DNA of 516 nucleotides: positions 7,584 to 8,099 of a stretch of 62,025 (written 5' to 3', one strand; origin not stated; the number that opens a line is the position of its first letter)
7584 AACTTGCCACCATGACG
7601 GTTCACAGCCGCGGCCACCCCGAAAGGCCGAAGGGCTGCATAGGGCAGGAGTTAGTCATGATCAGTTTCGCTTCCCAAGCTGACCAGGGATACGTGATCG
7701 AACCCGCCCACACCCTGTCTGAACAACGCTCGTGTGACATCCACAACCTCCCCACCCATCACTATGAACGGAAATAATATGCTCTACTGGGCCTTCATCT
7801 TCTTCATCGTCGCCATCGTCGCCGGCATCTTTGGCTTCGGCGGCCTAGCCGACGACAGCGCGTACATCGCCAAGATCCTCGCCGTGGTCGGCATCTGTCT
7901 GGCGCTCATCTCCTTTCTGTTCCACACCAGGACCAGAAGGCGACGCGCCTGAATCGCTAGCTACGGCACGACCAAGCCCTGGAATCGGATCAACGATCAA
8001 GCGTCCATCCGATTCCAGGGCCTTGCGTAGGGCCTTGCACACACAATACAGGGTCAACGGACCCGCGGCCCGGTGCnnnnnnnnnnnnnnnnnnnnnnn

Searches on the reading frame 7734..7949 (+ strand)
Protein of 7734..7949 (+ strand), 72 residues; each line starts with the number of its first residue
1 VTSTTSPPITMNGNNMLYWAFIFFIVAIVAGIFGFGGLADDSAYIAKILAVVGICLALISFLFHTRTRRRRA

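Call 52: search_protein_families(library=ncbifam, proteins=[window:7734-7949:+], max_evalue=0.01)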
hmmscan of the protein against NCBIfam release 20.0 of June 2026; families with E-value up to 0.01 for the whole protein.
window:7734-7949:+ (72 aa): 11 families
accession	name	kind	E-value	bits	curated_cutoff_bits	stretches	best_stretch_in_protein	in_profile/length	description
NF010228.0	PRK13682.1-3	equivalog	9.6e-16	57.6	71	1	16-68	1-53/57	hypothetical protein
NF010229.0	PRK13682.1-4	equivalog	3.1e-15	56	52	1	16-66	1-50/53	hypothetical protein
NF010226.0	PRK13682.1-1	equivalog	1.8e-13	50.4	59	1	16-63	1-48/53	hypothetical protein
NF010233.0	PRK13682.2-4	equivalog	3.7e-13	49.6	85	1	16-68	1-53/59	hypothetical protein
NF010230.0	PRK13682.1-5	equivalog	6.2e-12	45.6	89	1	16-68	1-52/53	hypothetical protein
NF010232.0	PRK13682.2-2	equivalog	7.5e-10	39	85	1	16-58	3-45/57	hypothetical protein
NF010234.0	PRK13682.2-5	equivalog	1e-09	38.6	70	1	16-60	1-45/57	hypothetical protein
NF010227.0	PRK13682.1-2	equivalog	1.2e-09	38.1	73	1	16-67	1-52/52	hypothetical protein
NF010231.0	PRK13682.2-1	equivalog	3.4e-09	36.8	82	1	16-63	1-48/57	hypothetical protein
NF010235.0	PRK13682.2-6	equivalog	1.7e-07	31.4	83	1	16-59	1-44/61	hypothetical protein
NF045849.1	ICE_MMCAP2_0565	equivalog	0.0034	17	40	0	14-30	53-69/80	Mbov_0395 family pilin-like conjugal transfer protein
